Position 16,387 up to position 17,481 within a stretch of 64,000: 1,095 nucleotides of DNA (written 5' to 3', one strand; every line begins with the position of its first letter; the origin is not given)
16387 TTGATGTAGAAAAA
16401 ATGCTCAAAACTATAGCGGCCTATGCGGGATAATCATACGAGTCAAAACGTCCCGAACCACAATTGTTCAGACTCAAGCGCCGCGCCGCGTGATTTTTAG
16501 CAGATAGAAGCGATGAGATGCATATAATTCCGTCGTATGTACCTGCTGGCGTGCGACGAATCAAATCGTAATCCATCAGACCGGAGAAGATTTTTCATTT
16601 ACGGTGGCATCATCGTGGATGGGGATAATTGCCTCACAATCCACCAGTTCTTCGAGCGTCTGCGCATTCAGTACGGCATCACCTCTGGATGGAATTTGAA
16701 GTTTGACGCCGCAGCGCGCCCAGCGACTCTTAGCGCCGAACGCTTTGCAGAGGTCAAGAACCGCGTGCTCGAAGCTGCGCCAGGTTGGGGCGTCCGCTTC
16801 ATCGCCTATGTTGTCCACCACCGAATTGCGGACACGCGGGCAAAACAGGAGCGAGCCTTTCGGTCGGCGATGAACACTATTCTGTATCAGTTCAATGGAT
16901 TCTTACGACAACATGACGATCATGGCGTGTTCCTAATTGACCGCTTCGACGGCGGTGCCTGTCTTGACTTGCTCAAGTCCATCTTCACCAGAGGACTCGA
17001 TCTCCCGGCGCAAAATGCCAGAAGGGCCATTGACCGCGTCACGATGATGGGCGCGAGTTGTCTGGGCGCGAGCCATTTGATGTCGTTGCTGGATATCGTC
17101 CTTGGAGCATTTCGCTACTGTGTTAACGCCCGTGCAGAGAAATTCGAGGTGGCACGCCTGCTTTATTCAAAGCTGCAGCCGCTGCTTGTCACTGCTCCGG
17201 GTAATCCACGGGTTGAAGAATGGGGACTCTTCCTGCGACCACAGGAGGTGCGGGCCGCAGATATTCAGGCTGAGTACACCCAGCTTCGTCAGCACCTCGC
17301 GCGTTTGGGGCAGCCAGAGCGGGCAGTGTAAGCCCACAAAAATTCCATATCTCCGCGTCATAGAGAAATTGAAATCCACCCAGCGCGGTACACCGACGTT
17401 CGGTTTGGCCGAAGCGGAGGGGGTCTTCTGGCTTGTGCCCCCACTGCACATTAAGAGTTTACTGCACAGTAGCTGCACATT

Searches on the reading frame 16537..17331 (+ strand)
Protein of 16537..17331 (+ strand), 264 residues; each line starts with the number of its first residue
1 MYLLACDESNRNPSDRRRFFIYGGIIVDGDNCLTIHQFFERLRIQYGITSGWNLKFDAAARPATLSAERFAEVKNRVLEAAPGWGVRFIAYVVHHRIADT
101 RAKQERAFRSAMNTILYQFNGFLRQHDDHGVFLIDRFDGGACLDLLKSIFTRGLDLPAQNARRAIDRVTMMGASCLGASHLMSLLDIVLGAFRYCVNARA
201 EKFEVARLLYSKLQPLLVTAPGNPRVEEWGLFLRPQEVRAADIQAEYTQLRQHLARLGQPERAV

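Call 3: search_protein_families(library=pfam, proteins=[window:16537-17331:+], max_evalue=0.01)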
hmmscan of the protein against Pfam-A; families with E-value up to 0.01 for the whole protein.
window:16537-17331:+ (264 aa): 0 families

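Call 4: search_protein_families(library=padloc, proteins=[window:16537-17331:+], max_evalue=0.01)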
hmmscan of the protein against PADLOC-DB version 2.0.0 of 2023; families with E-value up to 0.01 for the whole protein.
window:16537-17331:+ (264 aa): 1 family
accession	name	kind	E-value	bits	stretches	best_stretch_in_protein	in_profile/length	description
PDLC04353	PDC-M04A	-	0.00016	19.1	1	4-49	7-52/232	-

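Call 5: search_protein_families(library=pfam, proteins=[window:16537-17331:+], max_evalue=10)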
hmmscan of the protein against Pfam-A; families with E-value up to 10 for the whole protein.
window:16537-17331:+ (264 aa): 1 family
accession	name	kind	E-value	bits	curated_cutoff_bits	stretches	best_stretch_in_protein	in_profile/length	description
PF17087.10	HHV-5_US34A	-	0.015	15.9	27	1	86-107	21-42/64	Herpesvirus US34A protein family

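Call 6: search_protein_families(library=ncbifam, proteins=[window:16537-17331:+], max_evalue=0.1)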
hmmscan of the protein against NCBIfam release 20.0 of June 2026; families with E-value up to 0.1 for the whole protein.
window:16537-17331:+ (264 aa): 0 families

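Call 9: find_homologous_proteins(query=window:16537-17331:+, max_evalue=0.001)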
Query window:16537-17331:+ (264 aa): 51 proteins with E <= 0.001 among 886 candidates.
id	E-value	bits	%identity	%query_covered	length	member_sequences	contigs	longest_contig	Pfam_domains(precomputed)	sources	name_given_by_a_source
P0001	2.0e-175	599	100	100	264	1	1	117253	-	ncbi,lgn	ncbi:MAG: hypothetical protein ACE14M_10220 [Terriglobales bacterium]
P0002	5.4e-114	398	64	99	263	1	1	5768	-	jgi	-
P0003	1.6e-108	380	63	98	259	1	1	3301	-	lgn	-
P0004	9.5e-106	371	64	97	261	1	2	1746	-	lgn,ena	-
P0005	3.5e-97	343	60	97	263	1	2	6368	-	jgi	jgi:FAD/FMN-containing dehydrogenase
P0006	2.7e-80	287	61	80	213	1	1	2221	-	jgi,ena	-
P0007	6.9e-55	204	43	98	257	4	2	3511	-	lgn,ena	-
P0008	1.2e-53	200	42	98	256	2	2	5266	-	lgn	-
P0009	1.3e-53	200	41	97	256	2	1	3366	-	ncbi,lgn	-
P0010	4.6e-52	195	42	98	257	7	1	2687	-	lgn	-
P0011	4.7e-52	195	41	97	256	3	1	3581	-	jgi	jgi:hypothetical protein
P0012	6.7e-52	194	42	98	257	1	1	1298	-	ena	-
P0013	2.2e-51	193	41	97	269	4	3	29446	-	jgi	jgi:hypothetical protein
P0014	2.7e-51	192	41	97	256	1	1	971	-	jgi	jgi:hypothetical protein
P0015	5.0e-51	191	39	97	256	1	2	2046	-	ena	-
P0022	3.2e-47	179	38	97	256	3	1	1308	PF12686.13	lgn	-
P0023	6.9e-46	174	38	97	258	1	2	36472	-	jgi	jgi:hypothetical protein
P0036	5.4e-38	149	36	97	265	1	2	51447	-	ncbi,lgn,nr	ncbi:MAG: hypothetical protein L6E13_05340 [Firmicutes bacterium]|nr:hypothetical protein [Bacillota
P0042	4.5e-34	136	34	95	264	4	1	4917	PF12686.13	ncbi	-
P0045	1.8e-32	131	33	94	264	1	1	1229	PF12686.13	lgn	-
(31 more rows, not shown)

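Call 10: find_encoding_contigs(protein=P0002, flank=10000, max_places=4)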
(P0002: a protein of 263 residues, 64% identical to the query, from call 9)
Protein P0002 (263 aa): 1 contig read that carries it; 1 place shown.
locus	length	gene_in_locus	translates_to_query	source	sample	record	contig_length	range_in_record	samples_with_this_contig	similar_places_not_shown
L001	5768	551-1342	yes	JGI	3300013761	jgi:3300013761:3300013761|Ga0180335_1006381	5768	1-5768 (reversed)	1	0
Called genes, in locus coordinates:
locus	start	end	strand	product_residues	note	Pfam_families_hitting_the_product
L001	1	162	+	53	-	?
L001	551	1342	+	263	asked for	-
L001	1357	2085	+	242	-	PF14493:HTH_40 (weak)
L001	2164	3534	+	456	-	-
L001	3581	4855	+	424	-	PF13481:AAA_25, PF06745:ATPase, PF13401:AAA_22 (weak), PF13479:AAA_24 (weak), PF13541:ChlI (weak)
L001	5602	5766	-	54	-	?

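Call 11: find_encoding_contigs(protein=P0005, flank=10000, max_places=4)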
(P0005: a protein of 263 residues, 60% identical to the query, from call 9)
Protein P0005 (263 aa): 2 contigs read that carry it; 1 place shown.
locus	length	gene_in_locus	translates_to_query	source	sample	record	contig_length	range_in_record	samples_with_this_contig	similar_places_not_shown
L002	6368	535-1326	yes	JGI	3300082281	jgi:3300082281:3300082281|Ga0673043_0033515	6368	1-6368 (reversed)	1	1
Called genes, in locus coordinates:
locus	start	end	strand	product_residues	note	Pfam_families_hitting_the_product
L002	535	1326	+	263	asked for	-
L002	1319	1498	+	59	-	-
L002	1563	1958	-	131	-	-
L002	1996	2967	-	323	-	-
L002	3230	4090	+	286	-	PF18723:HMUDK_hel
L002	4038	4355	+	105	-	-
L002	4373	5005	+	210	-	-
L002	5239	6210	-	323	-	-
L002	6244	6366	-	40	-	?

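Call 12: find_encoding_contigs(protein=P0013, flank=10000, max_places=4)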
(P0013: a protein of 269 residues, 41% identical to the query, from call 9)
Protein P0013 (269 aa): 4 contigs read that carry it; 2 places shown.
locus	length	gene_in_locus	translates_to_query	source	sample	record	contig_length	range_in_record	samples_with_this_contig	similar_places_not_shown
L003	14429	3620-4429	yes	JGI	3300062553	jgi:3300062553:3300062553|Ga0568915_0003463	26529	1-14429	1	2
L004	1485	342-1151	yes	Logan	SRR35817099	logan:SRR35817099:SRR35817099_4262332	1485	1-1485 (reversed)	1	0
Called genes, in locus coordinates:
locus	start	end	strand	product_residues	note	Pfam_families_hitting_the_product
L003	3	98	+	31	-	?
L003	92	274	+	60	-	-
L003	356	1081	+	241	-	PF00589:Phage_integrase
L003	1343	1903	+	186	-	-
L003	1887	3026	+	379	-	-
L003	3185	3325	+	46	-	PF18930:DUF5679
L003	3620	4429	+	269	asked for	-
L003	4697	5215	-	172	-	-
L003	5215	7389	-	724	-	PF02463:SMC_N, PF13175:AAA_15 (weak), PF13476:AAA_23, PF13166:AAA_13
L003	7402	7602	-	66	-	-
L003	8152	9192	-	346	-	PF01548:DEDD_Tnp_IS110, PF02371:Transposase_20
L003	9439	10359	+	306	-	-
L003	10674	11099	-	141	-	PF00472:RF-1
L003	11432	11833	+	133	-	-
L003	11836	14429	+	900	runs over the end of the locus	PF00580:UvrD-helicase, PF01443:Viral_helicase1 (faint), PF13245:AAA_19, PF13538:UvrD_C_2 (faint), PF13361:UvrD_C, PF12705:PDDEXK_1, PF01930:Cas_Cas4 (weak)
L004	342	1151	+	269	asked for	-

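Call 30: search_protein_families(library=pfam, alignment_id=A2, max_evalue=0.01)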
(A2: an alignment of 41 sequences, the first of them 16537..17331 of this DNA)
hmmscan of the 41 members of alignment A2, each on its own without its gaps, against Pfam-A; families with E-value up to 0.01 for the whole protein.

A. member 1, window:16537-17331:+ (264 aa): 0 families

B. families by the number of members that match (of 41 scanned): 1 family
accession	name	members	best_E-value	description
PF12686.12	DUF3800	13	2.7e-07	Protein of unknown function (DUF3800)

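Call 31: search_solved_structures(query=A2, max_evalue=1)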
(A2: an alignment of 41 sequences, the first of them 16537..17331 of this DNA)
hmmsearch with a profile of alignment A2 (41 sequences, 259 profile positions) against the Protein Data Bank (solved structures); distinct sequences matched with E-value up to 1: 4.
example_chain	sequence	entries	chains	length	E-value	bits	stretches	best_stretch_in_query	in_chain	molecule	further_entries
3k3q_C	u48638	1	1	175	0.093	15.2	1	77-151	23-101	Botulinum neurotoxin type A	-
2ise_A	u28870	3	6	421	0.38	13.2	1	76-151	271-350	Neurotoxin BoNT/A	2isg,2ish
3nf3_A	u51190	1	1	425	0.39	13.2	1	76-151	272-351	BoNT/A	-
1xtg_A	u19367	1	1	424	0.39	13.2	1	76-151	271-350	NEUROTOXIN BONT/A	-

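Call 33: search_protein_families(library=padloc, alignment_id=A2, max_evalue=0.01)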
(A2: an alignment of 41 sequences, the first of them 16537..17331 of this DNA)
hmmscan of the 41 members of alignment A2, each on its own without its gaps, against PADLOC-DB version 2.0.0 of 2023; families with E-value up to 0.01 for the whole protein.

A. member 1, window:16537-17331:+ (264 aa): 1 family
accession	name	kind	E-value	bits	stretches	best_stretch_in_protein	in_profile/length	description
PDLC04353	PDC-M04A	-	0.00016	19.1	1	4-49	7-52/232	-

B. families by the number of members that match (of 41 scanned): 5 families
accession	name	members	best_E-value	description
PDLC04353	PDC-M04A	30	1.3e-06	-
PDLC04903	PDC-S09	1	0.0016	-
PDLC02749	PbeC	1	0.0049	PbeC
PDLC05020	PDC-S44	1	0.0075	-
PDLC01107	Cas8b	1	0.0091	Cas8b1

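Call 35: find_related_loci(query=A2, collection=metagenome_contigs, flank=6000)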
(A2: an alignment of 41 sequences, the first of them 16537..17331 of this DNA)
Query A2 (264 aa) in metagenome_contigs; peptide patterns used: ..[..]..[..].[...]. (x = any residue, [..] = any of these).
185 stretches matched a pattern; 142 encode a relative of the query (tblastn E <= 1e-3); the best 80 are kept; 80 distinct loci.
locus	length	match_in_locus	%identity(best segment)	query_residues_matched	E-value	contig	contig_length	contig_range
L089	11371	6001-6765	40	1-257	2e-56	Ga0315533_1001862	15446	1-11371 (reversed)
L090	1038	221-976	39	1-254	1e-58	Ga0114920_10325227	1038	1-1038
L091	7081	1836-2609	39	1-259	3e-52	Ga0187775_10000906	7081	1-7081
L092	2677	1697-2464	37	1-257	3e-52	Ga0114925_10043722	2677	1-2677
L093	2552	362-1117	39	2-254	5e-51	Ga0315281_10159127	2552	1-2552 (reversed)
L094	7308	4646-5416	36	2-259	3e-47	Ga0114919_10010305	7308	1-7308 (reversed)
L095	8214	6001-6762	38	2-257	2e-47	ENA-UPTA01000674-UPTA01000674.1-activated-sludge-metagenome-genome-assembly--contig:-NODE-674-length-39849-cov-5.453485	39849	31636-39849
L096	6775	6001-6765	36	1-254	1e-46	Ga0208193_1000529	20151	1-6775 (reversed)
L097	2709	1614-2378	36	1-254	1e-46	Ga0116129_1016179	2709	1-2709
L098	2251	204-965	38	1-257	5e-46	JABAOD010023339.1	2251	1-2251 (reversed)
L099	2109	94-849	38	1-254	3e-46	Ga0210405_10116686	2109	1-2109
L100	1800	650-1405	39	1-254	3e-46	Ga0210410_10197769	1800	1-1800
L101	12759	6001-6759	38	1-256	3e-45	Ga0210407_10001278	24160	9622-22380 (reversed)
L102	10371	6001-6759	38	1-256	3e-45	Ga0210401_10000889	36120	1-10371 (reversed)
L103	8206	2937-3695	38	1-256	3e-45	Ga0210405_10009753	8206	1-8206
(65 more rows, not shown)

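Call 38: predict_structure(alignment_id=A2)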
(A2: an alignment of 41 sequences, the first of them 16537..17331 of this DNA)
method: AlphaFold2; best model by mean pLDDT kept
length: 264 residues; sequences in the alignment: 41
mean_pLDDT: 92.2   pTM: 0.92
mean pLDDT of the five models: 92.2, 92.0, 90.9, 90.6, 89.3
residues with pLDDT >= 90: 209; 70-90: 43; 50-70: 11; < 50: 1
segments of 3 or more residues with pLDDT < 50: none
pLDDT, mean of each block of 10 residues (from residue 1): 96 94 98 97 93 86 93 97 98 88 75 95 97 84 90 81 92 82 96 97 97 97 93 94 97 96 74
secondary structure, 60 per line:
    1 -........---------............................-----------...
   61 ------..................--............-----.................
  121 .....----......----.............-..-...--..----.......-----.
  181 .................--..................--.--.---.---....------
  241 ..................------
elements in order: E2-9 E19-28 H29-46 H67-84 E87-94 H95-98 H104-125 E130-135 H140-152 E168-174 H180-197 H200-216 E231-234 H241-258

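Call 45: fold_search(model_id=the predicted structure, library=pdb)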
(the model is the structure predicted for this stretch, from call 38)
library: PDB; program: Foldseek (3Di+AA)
matches with E <= 10: 488; with E <= 0.001: 4
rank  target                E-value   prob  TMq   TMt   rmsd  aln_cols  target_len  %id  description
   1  2dff                  1.3e-04  1.00  0.39  0.48   9.5       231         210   12  Crystal structure of Tk-RNase HII(1-204)-C (released 2007-03-06)
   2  1eke_B                2.0e-04  1.00  0.43  0.49  10.3       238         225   11  CRYSTAL STRUCTURE OF CLASS II RIBONUCLEASE H (RNASE HII) WITH MES LIGAND (released 2000-09-13)
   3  1eke_A                2.4e-04  1.00  0.42  0.49   8.4       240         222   11  CRYSTAL STRUCTURE OF CLASS II RIBONUCLEASE H (RNASE HII) WITH MES LIGAND (released 2000-09-13)
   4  1io2                  6.1e-04  0.99  0.33  0.39   9.9       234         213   11  Crystal structure of type 2 ribonuclease h from hyperthermophilic archaeon, thermococcus kodakaraensis kod1 (released 2001-04-18)
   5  2dfe                  1.2e-03  0.99  0.35  0.42  10.1       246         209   12  Crystal structure of Tk-RNase HII(1-200)-C (released 2007-03-06)
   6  1uax_A                1.6e-03  1.00  0.39  0.46   6.5       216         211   16  Crystal structure of the ribonuclease H2 from Pyrococcus horikoshii OT3 (released 2004-06-29)
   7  2dfh                  1.6e-03  1.00  0.39  0.45   9.3       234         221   14  Crystal structure of Tk-RNase HII(1-212)-C (released 2007-03-06)
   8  3vn5                  2.1e-03  1.00  0.36  0.37   6.4       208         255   10  Crystal structure of Aquifex aeolicus RNase H3 (released 2012-12-26)
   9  3asm                  2.6e-03  0.99  0.36  0.32   9.5       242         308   12  Crystal structure of Q54A mutant protein of Bst-RNase HIII (released 2011-06-08)
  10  1x1p                  3.5e-03  0.99  0.38  0.45   8.9       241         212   11  Crystal structure of Tk-RNase HII(1-197)-A(28-42) (released 2006-01-17)
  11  3p83_D                5.6e-03  0.97  0.37  0.44  11.8       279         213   12  Structure of the PCNA:RNase HII complex from Archaeoglobus fulgidus. (released 2011-02-02)
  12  2d0a                  8.5e-03  0.96  0.36  0.32   9.6       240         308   12  Crystal structure of Bst-RNase HIII (released 2006-07-18)
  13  3puf_J                1.1e-02  0.97  0.37  0.36   5.8       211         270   12  Crystal structure of human RNase H2 complex (released 2010-12-22)
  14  3kio_A                1.5e-02  0.93  0.40  0.41  11.8       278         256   12  mouse RNase H2 complex (released 2009-11-17)
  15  3p5j_A                2.4e-02  0.80  0.36  0.36  12.6       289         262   11  The structure of the human RNase H2 complex defines key interaction interfaces relevant to enzyme function and human d (released 2010-11-17)
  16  3puf_M                3.3e-02  0.91  0.38  0.37   9.5       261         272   10  Crystal structure of human RNase H2 complex (released 2010-12-22)
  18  8yjz_H                4.6e-02  0.93  0.38  0.34   5.1       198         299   12  Structure of the human endogenous PCNA-FEN1-RNase H2 complex - State D (released 2024-12-04)
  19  3puf_P                5.2e-02  0.93  0.38  0.38   5.3       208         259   12  Crystal structure of human RNase H2 complex (released 2010-12-22)
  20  3puf_G                5.5e-02  0.96  0.42  0.42   5.0       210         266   10  Crystal structure of human RNase H2 complex (released 2010-12-22)
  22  3puf_D                6.6e-02  0.96  0.42  0.41   5.2       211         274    8  Crystal structure of human RNase H2 complex (released 2010-12-22)
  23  3p56_A                7.0e-02  0.38  0.30  0.32  14.2       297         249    7  The structure of the human RNase H2 complex defines key interaction interfaces relevant to enzyme function and human d (released 2010-11-17)
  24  3puf_A                8.3e-02  0.94  0.42  0.41   5.2       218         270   12  Crystal structure of human RNase H2 complex (released 2010-12-22)
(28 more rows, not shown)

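Call 55: search_protein_families(library=phrogs, proteins=[window:16537-17331:+], max_evalue=0.001)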
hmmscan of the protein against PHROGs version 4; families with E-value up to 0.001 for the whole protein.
window:16537-17331:+ (264 aa): 0 families

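Call 57: find_encoding_contigs(protein=P0036, flank=7000, max_places=2)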
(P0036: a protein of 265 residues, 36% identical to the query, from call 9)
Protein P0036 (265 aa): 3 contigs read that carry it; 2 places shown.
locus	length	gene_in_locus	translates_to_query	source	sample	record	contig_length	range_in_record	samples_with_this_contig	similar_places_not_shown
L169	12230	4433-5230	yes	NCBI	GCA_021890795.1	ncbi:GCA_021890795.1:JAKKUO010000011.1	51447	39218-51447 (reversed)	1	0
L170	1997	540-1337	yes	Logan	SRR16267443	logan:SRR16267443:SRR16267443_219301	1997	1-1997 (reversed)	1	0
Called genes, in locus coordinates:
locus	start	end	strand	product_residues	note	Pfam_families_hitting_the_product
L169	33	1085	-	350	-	PF13186:SPASM (faint), PF04055:Radical_SAM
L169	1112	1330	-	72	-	PF10006:DUF2249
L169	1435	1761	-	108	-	PF01883:FeS_assembly_P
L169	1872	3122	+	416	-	-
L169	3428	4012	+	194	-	PF10646:Germane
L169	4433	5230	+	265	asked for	-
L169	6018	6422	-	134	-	PF04977:DivIC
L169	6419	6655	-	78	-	PF08281:Sigma70_r4_2, PF00196:GerE, PF22943:HTH_68 (weak)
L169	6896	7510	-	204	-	PF09578:Spore_YabQ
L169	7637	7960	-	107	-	PF07873:YabP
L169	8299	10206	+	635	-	PF08298:AAA_PrkA, PF06798:PrkA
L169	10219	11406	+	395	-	PF04285:DUF444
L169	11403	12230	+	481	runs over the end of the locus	PF04293:SpoVR, PF24755:SpoVR_C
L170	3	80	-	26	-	?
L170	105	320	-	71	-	-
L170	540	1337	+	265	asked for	-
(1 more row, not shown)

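Call 58: find_encoding_contigs(protein=P0023, flank=7000, max_places=2)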
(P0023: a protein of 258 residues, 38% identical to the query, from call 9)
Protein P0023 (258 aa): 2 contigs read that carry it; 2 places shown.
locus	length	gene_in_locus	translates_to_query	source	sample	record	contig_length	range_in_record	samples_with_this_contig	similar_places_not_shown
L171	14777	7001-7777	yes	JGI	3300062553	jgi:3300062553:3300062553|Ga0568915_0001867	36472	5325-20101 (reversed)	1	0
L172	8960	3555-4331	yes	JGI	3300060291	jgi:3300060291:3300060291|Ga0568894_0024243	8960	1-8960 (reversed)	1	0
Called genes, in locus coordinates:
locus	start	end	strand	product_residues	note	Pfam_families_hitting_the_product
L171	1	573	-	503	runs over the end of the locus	PF00239:Resolvase (weak), PF07508:Recombinase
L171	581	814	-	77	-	-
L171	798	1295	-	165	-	-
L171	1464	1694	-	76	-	PF13560:HTH_31 (weak), PF12844:HTH_19 (weak), PF01381:HTH_3 (weak)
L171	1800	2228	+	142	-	-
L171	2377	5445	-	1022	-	PF22240:ISP_coupler, PF02384:N6_Mtase, PF18135:Type_ISP_C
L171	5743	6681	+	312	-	-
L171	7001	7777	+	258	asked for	-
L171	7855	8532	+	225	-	PF12705:PDDEXK_1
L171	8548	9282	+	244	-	PF14493:HTH_40 (weak)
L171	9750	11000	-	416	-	PF12840:HTH_20 (faint)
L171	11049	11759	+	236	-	PF20582:UPF0758_N, PF12826:HHH_2 (weak), PF14520:HHH_5 (weak), PF04002:RadC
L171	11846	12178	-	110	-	-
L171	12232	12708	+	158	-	PF06094:GGACT, PF13772:AIG2_2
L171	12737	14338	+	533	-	PF00496:SBP_bac_5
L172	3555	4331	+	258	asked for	-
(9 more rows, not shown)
